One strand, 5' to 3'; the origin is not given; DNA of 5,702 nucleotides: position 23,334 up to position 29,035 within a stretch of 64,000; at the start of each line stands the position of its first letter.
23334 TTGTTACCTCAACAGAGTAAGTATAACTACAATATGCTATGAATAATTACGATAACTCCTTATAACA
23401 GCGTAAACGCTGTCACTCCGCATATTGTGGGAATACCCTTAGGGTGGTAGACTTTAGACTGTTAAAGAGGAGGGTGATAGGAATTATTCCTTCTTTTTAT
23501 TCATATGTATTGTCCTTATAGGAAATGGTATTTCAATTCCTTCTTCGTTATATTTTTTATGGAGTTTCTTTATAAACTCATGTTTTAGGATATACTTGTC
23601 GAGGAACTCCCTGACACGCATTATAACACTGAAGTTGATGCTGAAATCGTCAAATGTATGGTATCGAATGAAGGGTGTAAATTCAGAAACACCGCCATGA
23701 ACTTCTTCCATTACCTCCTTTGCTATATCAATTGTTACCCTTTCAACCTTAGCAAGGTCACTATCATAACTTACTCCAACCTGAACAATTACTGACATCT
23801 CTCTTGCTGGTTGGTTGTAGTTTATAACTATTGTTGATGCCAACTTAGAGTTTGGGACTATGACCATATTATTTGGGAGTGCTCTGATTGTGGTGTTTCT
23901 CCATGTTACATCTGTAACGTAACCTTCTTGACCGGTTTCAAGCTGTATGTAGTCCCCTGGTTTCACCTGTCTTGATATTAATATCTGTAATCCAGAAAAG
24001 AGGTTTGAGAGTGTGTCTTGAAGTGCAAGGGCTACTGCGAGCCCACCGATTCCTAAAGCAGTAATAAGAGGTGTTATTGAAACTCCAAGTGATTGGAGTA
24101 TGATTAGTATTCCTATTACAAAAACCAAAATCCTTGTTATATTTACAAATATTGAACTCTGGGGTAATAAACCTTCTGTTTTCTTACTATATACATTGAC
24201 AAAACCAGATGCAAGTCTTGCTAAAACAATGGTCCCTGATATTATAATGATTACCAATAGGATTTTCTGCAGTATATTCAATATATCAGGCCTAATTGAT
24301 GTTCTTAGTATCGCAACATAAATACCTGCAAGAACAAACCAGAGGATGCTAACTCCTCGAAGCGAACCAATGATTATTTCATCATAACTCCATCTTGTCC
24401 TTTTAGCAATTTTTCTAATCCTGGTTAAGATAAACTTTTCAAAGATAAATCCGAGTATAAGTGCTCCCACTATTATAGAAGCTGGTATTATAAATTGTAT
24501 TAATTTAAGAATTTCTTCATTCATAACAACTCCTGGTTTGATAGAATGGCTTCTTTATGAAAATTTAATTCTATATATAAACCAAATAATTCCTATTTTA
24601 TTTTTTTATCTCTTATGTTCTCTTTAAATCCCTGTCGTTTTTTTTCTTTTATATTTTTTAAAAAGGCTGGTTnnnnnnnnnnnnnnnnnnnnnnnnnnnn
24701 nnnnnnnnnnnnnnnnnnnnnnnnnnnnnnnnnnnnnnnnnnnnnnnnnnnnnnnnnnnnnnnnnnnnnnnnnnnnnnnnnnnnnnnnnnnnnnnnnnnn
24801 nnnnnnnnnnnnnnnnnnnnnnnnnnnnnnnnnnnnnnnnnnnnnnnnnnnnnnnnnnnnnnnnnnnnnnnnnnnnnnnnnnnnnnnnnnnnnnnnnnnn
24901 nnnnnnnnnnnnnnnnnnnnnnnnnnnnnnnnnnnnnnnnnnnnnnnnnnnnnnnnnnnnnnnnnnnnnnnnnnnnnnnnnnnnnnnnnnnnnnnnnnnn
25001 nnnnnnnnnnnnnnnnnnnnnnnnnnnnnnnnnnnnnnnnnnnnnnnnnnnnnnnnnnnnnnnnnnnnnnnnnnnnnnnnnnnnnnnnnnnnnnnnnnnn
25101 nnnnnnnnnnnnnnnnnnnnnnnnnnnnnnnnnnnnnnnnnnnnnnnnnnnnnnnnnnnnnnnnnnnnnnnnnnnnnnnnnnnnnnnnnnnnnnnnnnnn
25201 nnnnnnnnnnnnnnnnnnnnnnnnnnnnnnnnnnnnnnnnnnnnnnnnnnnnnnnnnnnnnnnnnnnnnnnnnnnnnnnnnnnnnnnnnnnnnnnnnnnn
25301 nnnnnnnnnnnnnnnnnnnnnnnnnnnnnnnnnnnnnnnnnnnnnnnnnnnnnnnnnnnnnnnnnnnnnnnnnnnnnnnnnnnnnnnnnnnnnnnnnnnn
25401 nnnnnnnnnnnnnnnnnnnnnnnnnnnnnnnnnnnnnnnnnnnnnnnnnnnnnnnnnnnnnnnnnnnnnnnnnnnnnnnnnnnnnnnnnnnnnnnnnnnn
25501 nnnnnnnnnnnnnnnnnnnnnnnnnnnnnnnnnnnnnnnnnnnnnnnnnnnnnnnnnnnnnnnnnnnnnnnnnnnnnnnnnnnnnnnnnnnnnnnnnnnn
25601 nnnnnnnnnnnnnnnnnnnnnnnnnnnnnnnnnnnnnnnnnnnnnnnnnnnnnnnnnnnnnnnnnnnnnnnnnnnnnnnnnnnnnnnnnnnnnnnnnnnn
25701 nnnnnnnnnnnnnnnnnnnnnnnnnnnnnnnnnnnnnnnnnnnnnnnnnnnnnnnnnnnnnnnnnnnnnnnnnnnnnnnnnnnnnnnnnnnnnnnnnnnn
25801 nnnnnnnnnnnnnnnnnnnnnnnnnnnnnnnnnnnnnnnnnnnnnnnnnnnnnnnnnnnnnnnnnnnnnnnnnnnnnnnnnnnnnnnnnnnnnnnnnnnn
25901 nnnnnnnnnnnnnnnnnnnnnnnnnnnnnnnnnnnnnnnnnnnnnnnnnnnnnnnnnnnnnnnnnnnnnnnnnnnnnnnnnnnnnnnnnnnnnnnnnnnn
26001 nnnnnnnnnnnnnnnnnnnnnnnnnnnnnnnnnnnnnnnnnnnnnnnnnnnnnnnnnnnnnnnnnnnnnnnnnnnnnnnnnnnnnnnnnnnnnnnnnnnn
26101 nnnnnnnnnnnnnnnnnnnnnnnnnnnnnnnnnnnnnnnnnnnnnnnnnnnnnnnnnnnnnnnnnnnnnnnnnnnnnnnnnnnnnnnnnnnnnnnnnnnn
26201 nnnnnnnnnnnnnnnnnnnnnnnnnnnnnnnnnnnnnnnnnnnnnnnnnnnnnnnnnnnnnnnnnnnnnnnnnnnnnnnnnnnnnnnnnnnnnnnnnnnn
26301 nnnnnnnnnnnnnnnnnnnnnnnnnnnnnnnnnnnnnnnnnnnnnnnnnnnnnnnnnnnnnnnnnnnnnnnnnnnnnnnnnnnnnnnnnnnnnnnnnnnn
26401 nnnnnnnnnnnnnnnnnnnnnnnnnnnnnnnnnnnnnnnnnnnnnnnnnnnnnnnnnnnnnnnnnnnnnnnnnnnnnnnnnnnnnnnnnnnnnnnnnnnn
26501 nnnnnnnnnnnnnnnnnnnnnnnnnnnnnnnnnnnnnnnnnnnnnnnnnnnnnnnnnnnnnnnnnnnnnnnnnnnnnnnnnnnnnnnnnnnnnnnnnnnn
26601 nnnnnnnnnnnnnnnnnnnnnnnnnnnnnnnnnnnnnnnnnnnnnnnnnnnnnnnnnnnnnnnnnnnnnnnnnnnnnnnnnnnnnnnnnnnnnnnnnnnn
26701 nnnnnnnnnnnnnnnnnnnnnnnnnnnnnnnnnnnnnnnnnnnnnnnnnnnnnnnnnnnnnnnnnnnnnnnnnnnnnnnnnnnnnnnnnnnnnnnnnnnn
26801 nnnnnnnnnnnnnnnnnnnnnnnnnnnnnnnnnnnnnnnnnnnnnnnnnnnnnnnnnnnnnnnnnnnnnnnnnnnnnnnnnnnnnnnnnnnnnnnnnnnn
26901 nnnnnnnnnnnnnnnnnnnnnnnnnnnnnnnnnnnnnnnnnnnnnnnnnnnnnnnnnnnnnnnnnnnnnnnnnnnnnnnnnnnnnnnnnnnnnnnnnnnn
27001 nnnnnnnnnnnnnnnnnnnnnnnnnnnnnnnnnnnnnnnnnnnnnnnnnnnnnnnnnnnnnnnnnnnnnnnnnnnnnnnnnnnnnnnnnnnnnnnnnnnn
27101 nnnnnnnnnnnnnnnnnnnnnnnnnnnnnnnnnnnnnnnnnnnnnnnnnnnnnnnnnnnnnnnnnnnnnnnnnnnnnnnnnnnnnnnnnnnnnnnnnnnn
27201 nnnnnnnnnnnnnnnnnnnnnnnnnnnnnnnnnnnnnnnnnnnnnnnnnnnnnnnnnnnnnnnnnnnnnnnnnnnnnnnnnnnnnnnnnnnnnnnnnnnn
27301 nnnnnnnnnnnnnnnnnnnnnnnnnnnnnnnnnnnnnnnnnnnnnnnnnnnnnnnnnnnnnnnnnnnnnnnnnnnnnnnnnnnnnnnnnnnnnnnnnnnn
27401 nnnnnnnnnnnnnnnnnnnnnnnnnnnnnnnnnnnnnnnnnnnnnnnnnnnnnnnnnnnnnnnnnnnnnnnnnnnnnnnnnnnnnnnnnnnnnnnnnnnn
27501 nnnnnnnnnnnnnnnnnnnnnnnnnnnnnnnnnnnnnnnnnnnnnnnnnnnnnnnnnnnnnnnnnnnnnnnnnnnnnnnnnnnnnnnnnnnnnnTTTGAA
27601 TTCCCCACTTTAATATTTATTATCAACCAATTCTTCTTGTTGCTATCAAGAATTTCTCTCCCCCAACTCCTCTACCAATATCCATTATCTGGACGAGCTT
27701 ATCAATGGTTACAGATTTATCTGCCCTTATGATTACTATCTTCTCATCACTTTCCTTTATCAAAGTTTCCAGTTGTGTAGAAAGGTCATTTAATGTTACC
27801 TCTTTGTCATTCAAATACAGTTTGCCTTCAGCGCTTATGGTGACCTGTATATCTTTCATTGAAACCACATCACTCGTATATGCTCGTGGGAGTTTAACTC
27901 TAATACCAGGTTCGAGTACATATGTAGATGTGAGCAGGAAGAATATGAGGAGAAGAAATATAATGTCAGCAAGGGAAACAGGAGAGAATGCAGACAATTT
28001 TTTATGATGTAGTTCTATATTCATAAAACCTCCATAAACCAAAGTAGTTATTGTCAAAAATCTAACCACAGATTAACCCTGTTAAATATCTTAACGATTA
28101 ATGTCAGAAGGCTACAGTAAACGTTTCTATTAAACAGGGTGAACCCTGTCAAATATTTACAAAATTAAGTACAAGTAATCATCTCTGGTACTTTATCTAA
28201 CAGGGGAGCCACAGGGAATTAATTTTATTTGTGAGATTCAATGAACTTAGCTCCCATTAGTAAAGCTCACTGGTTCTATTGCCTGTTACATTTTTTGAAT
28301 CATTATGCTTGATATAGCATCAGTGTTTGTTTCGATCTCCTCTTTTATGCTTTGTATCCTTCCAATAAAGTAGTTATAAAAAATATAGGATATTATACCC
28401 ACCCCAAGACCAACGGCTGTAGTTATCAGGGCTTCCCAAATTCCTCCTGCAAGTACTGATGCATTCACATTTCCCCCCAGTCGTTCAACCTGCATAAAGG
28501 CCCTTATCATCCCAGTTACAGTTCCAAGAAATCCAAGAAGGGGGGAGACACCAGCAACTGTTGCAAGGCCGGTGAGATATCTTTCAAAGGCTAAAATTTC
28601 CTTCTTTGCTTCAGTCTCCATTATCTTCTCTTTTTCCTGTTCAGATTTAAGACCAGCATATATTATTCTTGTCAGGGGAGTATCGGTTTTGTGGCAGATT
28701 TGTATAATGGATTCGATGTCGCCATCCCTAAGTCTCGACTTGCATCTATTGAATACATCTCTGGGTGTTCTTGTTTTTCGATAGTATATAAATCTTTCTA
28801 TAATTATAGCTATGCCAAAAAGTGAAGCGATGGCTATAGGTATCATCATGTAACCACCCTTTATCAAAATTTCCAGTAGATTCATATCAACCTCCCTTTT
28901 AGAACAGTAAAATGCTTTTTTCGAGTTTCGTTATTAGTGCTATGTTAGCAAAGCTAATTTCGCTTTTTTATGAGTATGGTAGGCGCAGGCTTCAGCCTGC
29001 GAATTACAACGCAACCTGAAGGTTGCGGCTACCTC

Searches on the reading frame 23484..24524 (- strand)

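Call 22: search_protein_families(library=pfam, proteins=[window:23484-24524:-])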
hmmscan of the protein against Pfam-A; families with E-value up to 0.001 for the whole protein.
window:23484-24524:- (346 aa): 3 families
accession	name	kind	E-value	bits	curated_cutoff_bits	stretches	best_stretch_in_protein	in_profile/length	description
PF00924.24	MS_channel_2nd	-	1e-19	70.9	20.2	1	170-237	1-67/68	Mechanosensitive ion channel, beta-domain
PF21088.3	MS_channel_1st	-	4.1e-11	43.1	23.1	1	128-169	1-42/42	Mechanosensitive ion channel, transmembrane helices 2/3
PF21082.3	MS_channel_3rd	-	9.4e-08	32.8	21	1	246-332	2-88/88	Mechanosensitive ion channel MscS, C-terminal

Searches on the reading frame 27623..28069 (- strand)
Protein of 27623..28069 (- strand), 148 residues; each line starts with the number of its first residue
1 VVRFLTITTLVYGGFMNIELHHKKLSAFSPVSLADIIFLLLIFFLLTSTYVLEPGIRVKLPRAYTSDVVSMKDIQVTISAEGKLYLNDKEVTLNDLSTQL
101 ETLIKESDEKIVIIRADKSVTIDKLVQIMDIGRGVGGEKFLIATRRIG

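Call 22: search_protein_families(library=pfam, proteins=[window:27623-28069:-])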
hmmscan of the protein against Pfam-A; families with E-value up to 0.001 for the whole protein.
window:27623-28069:- (148 aa): 1 family
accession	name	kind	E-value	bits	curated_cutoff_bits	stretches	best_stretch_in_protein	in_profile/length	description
PF02472.21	ExbD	-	6e-30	104.4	25.4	1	25-145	5-126/128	Biopolymer transport protein ExbD/TolR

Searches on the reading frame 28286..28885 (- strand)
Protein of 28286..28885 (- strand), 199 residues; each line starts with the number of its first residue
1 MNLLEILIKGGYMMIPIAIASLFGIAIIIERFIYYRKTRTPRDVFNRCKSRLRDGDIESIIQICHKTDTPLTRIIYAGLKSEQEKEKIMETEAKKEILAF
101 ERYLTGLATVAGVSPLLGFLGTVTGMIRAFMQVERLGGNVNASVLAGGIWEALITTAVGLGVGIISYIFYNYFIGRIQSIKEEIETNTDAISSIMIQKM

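Call 22: search_protein_families(library=pfam, proteins=[window:28286-28885:-])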
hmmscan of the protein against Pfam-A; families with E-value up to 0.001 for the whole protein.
window:28286-28885:- (199 aa): 1 family
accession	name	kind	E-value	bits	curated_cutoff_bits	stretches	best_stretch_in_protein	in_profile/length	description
PF01618.21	MotA_ExbB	-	1.8e-30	105.8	22.9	1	68-185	3-126/127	MotA/TolQ/ExbB proton channel family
